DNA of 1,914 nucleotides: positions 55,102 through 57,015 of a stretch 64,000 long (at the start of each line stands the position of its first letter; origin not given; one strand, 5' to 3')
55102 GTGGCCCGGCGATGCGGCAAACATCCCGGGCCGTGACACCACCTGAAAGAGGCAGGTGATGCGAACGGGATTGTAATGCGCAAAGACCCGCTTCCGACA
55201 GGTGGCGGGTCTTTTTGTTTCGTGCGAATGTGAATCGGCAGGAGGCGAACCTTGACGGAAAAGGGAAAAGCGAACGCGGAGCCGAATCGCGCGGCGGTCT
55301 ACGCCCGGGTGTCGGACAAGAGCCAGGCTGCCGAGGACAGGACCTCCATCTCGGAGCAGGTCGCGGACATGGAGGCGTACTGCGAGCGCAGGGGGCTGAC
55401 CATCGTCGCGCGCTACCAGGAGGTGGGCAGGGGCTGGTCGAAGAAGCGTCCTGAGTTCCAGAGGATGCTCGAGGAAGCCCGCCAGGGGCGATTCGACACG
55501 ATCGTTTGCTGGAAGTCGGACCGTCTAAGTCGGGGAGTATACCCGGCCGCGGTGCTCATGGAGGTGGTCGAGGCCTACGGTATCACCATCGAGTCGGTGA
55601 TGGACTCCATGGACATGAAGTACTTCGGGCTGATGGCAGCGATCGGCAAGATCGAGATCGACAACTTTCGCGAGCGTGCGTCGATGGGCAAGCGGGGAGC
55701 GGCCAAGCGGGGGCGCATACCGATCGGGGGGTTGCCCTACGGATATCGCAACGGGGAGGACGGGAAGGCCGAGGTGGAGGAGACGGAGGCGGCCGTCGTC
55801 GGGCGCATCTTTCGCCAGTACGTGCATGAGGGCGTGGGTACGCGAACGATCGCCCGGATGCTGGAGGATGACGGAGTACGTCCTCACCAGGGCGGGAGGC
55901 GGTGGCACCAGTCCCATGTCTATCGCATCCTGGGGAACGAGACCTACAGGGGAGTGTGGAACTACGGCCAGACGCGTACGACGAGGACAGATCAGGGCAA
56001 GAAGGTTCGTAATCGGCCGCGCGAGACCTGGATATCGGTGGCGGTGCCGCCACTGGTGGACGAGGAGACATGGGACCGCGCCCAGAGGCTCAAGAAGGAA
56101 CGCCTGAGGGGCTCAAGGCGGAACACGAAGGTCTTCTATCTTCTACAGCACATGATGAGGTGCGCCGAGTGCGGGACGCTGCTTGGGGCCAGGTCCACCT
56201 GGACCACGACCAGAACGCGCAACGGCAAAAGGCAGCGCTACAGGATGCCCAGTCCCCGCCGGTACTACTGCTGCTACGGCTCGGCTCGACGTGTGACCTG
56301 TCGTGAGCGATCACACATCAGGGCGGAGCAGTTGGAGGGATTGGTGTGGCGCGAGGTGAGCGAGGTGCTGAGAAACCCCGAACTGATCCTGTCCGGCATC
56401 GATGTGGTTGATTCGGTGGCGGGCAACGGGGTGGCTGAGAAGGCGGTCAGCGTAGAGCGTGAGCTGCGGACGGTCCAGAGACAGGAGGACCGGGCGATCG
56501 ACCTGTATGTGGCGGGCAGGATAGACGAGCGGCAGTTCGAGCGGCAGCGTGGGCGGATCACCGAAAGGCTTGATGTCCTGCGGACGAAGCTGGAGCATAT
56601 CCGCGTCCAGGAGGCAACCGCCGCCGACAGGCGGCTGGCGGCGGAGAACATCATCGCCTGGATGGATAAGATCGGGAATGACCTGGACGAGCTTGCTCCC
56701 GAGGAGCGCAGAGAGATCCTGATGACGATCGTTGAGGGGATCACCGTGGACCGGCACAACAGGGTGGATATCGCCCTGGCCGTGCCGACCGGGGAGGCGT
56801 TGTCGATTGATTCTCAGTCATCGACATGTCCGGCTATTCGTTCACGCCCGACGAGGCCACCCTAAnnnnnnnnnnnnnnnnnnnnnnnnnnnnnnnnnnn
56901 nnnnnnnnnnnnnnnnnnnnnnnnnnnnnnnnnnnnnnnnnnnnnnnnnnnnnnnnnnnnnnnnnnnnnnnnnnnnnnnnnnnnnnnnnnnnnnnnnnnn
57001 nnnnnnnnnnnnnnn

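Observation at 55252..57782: Large serine recombinase abuts a 5'-truncated phosphotriesterase-family gene: probable right junction of the element inside that gene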

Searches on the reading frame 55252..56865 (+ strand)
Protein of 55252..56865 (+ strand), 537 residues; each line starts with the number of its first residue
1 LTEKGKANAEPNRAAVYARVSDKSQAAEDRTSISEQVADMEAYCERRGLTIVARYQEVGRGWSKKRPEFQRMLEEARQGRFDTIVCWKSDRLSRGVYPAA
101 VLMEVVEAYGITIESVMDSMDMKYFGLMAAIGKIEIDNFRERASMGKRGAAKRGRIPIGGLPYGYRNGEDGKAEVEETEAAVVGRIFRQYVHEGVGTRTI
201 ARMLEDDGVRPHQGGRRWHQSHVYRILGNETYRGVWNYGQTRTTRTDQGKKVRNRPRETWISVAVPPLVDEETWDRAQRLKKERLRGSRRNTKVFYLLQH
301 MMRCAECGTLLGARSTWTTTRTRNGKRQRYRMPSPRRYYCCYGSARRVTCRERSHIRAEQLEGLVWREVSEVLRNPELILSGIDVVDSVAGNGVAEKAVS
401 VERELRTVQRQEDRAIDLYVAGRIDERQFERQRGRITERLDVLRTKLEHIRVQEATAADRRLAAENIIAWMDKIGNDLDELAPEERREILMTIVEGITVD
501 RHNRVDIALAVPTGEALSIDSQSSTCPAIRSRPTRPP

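Call 3: search_protein_families(library=pfam, proteins=[window:55252-56865:+], max_evalue=0.01)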
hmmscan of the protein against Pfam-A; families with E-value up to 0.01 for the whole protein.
window:55252-56865:+ (537 aa): 3 families
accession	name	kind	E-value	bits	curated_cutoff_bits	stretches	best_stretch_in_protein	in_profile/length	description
PF00239.26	Resolvase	-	1.6e-25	90.3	23.3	1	14-155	1-144/145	Resolvase, N terminal domain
PF07508.19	Recombinase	-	2.9e-23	82.5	21.1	1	177-284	1-102/102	Recombinase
PF13408.12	Zn_ribbon_recom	-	7.6e-09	36.3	25.3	1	297-369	1-57/58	Recombinase zinc beta ribbon domain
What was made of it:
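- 55252..56865 (+): Large serine recombinase gene (537 aa). The family-conserved protein ends at ........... (codon ending at 56826). The last 13 codons and the stop (56825-56865) are read from host PTE DNA. Pfam Resolvase, Recombinase and Zn_ribbon_recom (call 3).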

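Call 14: find_encoding_contigs(protein=window:55252-56865:+, flank=10000, max_places=6)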
Protein window:55252-56865:+ (537 aa): no gene with exactly this product is on record in the collection.

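Call 16: find_homologous_proteins(query=window:55252-56865:+, max_evalue=1e-10)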
Query window:55252-56865:+ (537 aa): 1092 proteins with E <= 1e-10 among 8000 candidates; the best 120 are listed.
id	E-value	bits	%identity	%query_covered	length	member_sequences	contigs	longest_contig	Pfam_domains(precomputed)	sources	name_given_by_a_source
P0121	0.0e+0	1202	100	100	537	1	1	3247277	PF07508.20,PF00239.27,PF13408.13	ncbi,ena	-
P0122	0.0e+0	1059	88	100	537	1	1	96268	PF07508.20,PF00239.27,PF13408.13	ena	-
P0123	0.0e+0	1041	88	98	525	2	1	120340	PF07508.20,PF00239.27,PF13408.13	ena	-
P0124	0.0e+0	1037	86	100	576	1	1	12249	PF07508.20,PF00239.27,PF13408.13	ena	-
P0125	6.6e-280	948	80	98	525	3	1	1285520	PF07508.20,PF00239.27,PF13408.13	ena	-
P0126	2.1e-245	834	71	98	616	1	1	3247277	PF07508.20,PF00239.27,PF13408.13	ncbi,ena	-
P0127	5.4e-218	743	64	95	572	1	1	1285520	PF07508.20,PF00239.27,PF13408.13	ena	-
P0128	5.4e-216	737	63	94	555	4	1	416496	PF07508.20,PF00239.27,PF13408.13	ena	-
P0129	6.3e-216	737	62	97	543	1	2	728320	PF07508.20,PF00239.27,PF13408.13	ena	-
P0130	1.0e-214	733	61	98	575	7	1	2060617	PF07508.20,PF00239.27,PF13408.13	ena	-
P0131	1.4e-214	732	64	96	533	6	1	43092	PF07508.20,PF00239.27,PF13408.13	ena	-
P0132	1.3e-212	726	63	95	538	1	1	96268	PF07508.20,PF00239.27,PF13408.13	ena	-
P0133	2.5e-212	725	61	97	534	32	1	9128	PF07508.20,PF00239.27,PF13408.13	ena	-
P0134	7.0e-210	717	62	98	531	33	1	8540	PF07508.20,PF00239.27,PF13408.13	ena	-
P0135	2.5e-209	715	64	91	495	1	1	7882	PF07508.20,PF00239.27,PF13408.13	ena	-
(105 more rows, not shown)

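Call 17: find_encoding_contigs(protein=P0121, flank=10000, max_places=4)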
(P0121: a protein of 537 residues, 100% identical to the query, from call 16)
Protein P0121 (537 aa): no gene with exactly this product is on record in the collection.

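Call 20: find_encoding_contigs(protein=P0122, flank=10000, max_places=3)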
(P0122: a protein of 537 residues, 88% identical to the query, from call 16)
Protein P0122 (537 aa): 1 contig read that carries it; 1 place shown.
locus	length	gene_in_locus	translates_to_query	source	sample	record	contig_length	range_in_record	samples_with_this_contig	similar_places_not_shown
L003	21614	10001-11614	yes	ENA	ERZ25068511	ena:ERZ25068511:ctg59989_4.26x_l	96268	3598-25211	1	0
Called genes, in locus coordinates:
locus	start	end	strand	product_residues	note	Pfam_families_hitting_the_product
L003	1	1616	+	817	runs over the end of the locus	PF01590:GAF, PF13185:GAF_2, PF00989:PAS (weak), PF13426:PAS_9 (faint), PF00512:HisKA, PF02518:HATPase_c, PF00072:Response_reg, PF00486:Trans_reg_C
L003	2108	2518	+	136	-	PF03724:META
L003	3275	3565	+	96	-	-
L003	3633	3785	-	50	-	-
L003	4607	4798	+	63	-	-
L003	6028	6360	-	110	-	-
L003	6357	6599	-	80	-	-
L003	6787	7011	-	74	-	-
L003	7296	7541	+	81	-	-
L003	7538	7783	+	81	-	-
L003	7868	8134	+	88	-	PF01381:HTH_3 (weak)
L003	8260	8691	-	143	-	-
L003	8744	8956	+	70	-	-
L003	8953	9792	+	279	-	PF01507:PAPS_reduct (weak)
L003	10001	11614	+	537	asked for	PF00239:Resolvase, PF07508:Recombinase, PF13408:Zn_ribbon_recom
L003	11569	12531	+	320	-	PF02126:PTE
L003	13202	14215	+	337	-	PF00270:DEAD, PF00271:Helicase_C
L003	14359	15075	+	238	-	-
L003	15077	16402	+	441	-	PF02481:DNA_processg_A, PF18306:LDcluster4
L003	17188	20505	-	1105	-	PF04465:DUF499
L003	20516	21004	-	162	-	-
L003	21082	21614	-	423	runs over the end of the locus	PF02463:SMC_N, PF13175:AAA_15 (weak), PF13304:AAA_21, PF13175:AAA_15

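Call 21: find_encoding_contigs(protein=P0126, flank=10000, max_places=3)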
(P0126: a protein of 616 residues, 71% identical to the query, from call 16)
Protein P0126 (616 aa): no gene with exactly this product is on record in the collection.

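Call 24: find_encoding_contigs(protein=P0123, flank=10000, max_places=3)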
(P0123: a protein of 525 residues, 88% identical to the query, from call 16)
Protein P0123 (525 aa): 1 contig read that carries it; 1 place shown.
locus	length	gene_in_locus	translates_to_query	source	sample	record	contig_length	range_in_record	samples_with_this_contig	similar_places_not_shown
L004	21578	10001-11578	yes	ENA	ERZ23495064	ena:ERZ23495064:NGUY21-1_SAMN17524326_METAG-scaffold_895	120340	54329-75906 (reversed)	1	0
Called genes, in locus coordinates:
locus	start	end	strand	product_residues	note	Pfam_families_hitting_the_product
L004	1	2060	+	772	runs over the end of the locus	PF19044:P-loop_TraG, PF12846:AAA_10 (faint)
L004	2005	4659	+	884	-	PF10412:TrwB_AAD_bind (faint)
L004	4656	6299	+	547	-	PF01022:HTH_5 (faint), PF01047:MarR (faint), PF09339:HTH_IclR (faint), PF12802:MarR_2 (faint), PF12840:HTH_20 (faint), PF13545:HTH_Crp_2 (faint), PF25213:HVO_A0261_N (faint), PF13814:Replic_Relax (weak), +2 more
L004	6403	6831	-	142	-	PF06114:Peptidase_M78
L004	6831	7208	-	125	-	PF13560:HTH_31, PF01381:HTH_3, PF12844:HTH_19 (weak)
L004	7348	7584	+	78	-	PF13560:HTH_31 (weak), PF01381:HTH_3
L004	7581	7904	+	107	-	-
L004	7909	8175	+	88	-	-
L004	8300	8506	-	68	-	-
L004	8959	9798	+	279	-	PF01507:PAPS_reduct (weak)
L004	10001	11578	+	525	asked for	PF00239:Resolvase, PF07508:Recombinase, PF13408:Zn_ribbon_recom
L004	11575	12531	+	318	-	PF02126:PTE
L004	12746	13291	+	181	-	PF00881:Nitroreductase, PF14512:TM1586_NiRdase (weak), PF00881:Nitroreductase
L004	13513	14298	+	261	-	PF12974:Phosphonate-bd, PF09084:NMT1 (faint)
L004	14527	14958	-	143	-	PF00583:Acetyltransf_1, PF13673:Acetyltransf_10, PF13508:Acetyltransf_7, PF08445:FR47 (weak)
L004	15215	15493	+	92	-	PF02675:AdoMet_dc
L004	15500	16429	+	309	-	PF17284:Spermine_synt_N (weak), PF01564:Spermine_synth, PF13649:Methyltransf_25 (faint)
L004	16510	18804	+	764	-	PF00580:UvrD-helicase, PF01443:Viral_helicase1 (faint), PF13245:AAA_19, PF13361:UvrD_C, PF13538:UvrD_C_2, PF21196:PcrA_UvrD_tudor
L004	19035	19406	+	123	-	-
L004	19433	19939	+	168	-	PF07883:Cupin_2, PF02311:AraC_binding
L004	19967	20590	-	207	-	-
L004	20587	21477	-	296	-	PF00753:Lactamase_B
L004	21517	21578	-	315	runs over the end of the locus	PF00296:Bac_luciferase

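Call 25: find_encoding_contigs(protein=P0125, flank=10000, max_places=3)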
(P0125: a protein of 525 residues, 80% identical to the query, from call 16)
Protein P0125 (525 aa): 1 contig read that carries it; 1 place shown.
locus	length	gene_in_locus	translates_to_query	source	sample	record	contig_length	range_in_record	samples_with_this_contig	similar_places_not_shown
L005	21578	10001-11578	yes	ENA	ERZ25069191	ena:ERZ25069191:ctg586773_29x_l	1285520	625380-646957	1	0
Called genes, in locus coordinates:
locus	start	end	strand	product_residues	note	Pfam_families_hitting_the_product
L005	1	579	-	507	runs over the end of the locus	PF08281:Sigma70_r4_2 (faint), PF13384:HTH_23, PF13518:HTH_28, PF13551:HTH_29, PF13565:HTH_32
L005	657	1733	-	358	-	PF01548:DEDD_Tnp_IS110, PF02371:Transposase_20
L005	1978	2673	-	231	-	PF13276:HTH_21, PF24764:rva_4 (faint), PF13358:DDE_3 (faint), PF00665:rve, PF13683:rve_3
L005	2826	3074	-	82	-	PF01527:HTH_Tnp_1, PF13551:HTH_29 (weak)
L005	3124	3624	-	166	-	-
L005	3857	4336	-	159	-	PF18019:Cas3_HD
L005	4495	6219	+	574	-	PF05598:DUF772, PF01609:DDE_Tnp_1 (weak), PF13751:DDE_Tnp_1_6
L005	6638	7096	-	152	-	PF06114:Peptidase_M78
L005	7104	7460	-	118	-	PF13560:HTH_31, PF12844:HTH_19, PF01381:HTH_3 (weak)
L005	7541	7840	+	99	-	PF01381:HTH_3 (weak)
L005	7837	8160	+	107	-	-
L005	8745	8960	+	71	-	-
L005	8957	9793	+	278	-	PF01507:PAPS_reduct (weak)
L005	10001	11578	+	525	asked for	PF00239:Resolvase, PF07508:Recombinase, PF13408:Zn_ribbon_recom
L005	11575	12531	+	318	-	PF02126:PTE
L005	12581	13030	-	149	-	PF00583:Acetyltransf_1, PF13673:Acetyltransf_10, PF13508:Acetyltransf_7, PF08445:FR47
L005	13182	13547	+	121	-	PF02675:AdoMet_dc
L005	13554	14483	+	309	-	PF17284:Spermine_synt_N (weak), PF01564:Spermine_synth, PF13649:Methyltransf_25 (faint)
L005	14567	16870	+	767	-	PF00580:UvrD-helicase, PF01443:Viral_helicase1 (faint), PF13245:AAA_19, PF13361:UvrD_C, PF13538:UvrD_C_2, PF21196:PcrA_UvrD_tudor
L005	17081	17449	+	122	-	-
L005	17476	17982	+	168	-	PF07883:Cupin_2, PF02311:AraC_binding (weak)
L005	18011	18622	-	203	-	-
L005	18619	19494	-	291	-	PF00753:Lactamase_B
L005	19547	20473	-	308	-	PF00296:Bac_luciferase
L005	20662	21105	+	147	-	PF13356:Arm-DNA-bind_3, PF22022:Phage_int_M (weak)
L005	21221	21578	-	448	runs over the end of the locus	PF05598:DUF772, PF01609:DDE_Tnp_1, PF13751:DDE_Tnp_1_6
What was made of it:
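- Closest known: ICEBs1 ImmR/ImmA regulatory module. Same: The pair is conserved in L004 and L005 (calls 24, 25).
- In L005 the element upstream of ImmA is replaced by IS elements, so such elements can decay in place (call 25). The L005 relative has lost its conjugation genes to IS elements while keeping the junction (call 25). Each truncated copy examined is preceded by the recombinase (calls 20, 24, 25).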

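Call 33: find_related_loci(query=P0121, collection=viral_contigs, flank=10000)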
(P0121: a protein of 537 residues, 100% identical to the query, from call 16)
Query P0121 (537 aa) in viral_contigs; peptide patterns used: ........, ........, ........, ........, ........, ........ (x = any residue, [..] = any of these).
2 stretches matched a pattern, but none encodes a relative of the query by tblastn (E <= 1e-3).
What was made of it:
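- A viral-contig search with the recombinase found no relatives (call 33).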

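Call 60: search_solved_structures(query=P0121, max_evalue=0.00001)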
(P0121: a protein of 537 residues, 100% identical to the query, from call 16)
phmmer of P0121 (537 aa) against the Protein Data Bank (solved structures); distinct sequences matched with E-value up to 0.00001: 6.
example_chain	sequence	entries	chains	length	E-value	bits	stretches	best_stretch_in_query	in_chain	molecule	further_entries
9dxh_A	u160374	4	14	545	2.2e-18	69.9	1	56-500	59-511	Resolvase homolog YokA | Site-specific recombinase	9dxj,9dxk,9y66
9dxd_A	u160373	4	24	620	3.2e-18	69.3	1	56-500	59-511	Resolvase homolog YokA,SPbeta prophage-derived uncharacterized protein YotN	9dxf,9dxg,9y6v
3bvp_A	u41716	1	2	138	4e-11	45.9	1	13-122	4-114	TP901-1 Integrase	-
4m6f_A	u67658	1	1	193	5.7e-07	32.2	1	60-169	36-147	DNA-invertase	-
3uj3_X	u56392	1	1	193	9.1e-07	31.5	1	60-163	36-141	DNA-invertase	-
3guv_A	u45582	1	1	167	1.5e-06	30.8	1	16-154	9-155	Site-specific recombinase, resolvase family protein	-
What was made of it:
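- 55252..56865 (+): PDB SprA/YokA E 2e-18 (call 60).
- On Large serine recombinase (serine integrase): Aligns to SprA residues 59-511 (call 60). Residues ~380-480 are covered by the SprA alignment (call 60).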

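Call 62: list_cluster_members(proteins=[P0121, P0126, P0248])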
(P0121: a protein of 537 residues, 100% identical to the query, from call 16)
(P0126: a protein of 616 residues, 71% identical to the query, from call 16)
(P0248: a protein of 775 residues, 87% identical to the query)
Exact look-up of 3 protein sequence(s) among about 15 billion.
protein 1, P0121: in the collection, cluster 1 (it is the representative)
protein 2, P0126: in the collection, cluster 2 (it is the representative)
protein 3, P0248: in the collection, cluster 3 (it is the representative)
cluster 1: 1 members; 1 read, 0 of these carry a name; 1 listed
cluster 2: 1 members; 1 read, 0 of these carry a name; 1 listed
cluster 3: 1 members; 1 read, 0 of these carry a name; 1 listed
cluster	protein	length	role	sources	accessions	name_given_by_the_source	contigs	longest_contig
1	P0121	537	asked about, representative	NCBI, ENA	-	-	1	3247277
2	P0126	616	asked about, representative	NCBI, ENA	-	-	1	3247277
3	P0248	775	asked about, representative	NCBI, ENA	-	-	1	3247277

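Call 67: find_encoding_contigs(protein=P0127, flank=10000, max_places=2)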
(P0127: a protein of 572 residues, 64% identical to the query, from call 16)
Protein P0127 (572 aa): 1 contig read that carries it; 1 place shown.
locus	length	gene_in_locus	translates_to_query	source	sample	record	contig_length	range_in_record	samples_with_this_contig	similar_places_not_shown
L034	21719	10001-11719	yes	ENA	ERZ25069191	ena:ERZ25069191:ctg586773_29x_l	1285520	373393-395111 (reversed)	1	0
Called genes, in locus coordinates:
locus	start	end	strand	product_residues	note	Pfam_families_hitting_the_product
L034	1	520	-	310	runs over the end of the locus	-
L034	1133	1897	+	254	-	PF00106:adh_short, PF08659:KR, PF13561:adh_short_C2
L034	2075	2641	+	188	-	-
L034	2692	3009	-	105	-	PF07508:Recombinase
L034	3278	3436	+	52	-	-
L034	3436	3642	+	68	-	PF01527:HTH_Tnp_1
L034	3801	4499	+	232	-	PF13276:HTH_21, PF24764:rva_4 (faint), PF00665:rve, PF13683:rve_3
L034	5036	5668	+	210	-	-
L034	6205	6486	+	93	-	-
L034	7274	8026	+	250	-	PF04250:DUF429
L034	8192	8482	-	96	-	PF13443:HTH_26 (weak), PF01381:HTH_3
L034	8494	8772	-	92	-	PF05015:HigB-like_toxin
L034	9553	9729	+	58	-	-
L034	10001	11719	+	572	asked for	PF00239:Resolvase, PF07508:Recombinase, PF13408:Zn_ribbon_recom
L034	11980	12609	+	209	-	PF01936:NYN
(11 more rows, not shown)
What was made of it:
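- Tried and rejected: P0127, on the L005 contig, lies in an unrelated context and was uninformative (call 67).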

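Call 73: search_protein_families(library=ncbifam, proteins=[window:55252-56865:+], max_evalue=0.001)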
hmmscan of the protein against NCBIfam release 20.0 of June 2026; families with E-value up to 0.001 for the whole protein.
window:55252-56865:+ (537 aa): 6 families
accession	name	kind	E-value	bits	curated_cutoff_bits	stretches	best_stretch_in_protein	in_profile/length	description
NF047343.1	SCCmet_CcrB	equivalog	5.7e-37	127.6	900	1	12-502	7-495/542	cassette chromosome recombinase CcrB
NF041201.1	recomb_XisF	equivalog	1.7e-25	89.9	375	1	16-365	3-349/465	fdxN element excision recombinase XisF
NF047347.1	SCCmet_CcrC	equivalog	1.3e-24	86.6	900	1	13-506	4-511/558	cassette chromosome recombinase CcrC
NF047344.1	SCCmet_CcrA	equivalog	2.8e-24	86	700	1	25-474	10-419/442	cassette chromosome recombinase CcrA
NF033518.0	transpos_IS607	equivalog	1.7e-16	60.3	110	1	4-116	46-152/187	IS607 family transposase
NF049883.1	resolv_YneB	equivalog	3.8e-08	33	175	1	14-122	2-107/211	YneB family resolvase-like protein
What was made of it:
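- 55252..56865 (+): NCBIfam CcrB 5.7e-37 and XisF 1.7e-25, both below cut-off (call 73).
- Closest known: Gene-interrupting elements moved by large serine recombinases: Bacillus subtilis SPbeta. Same: SprA/YokA is the closest solved structure (E 2e-18, call 60), and XisF is an NCBIfam hit (1.7e-25, call 73).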
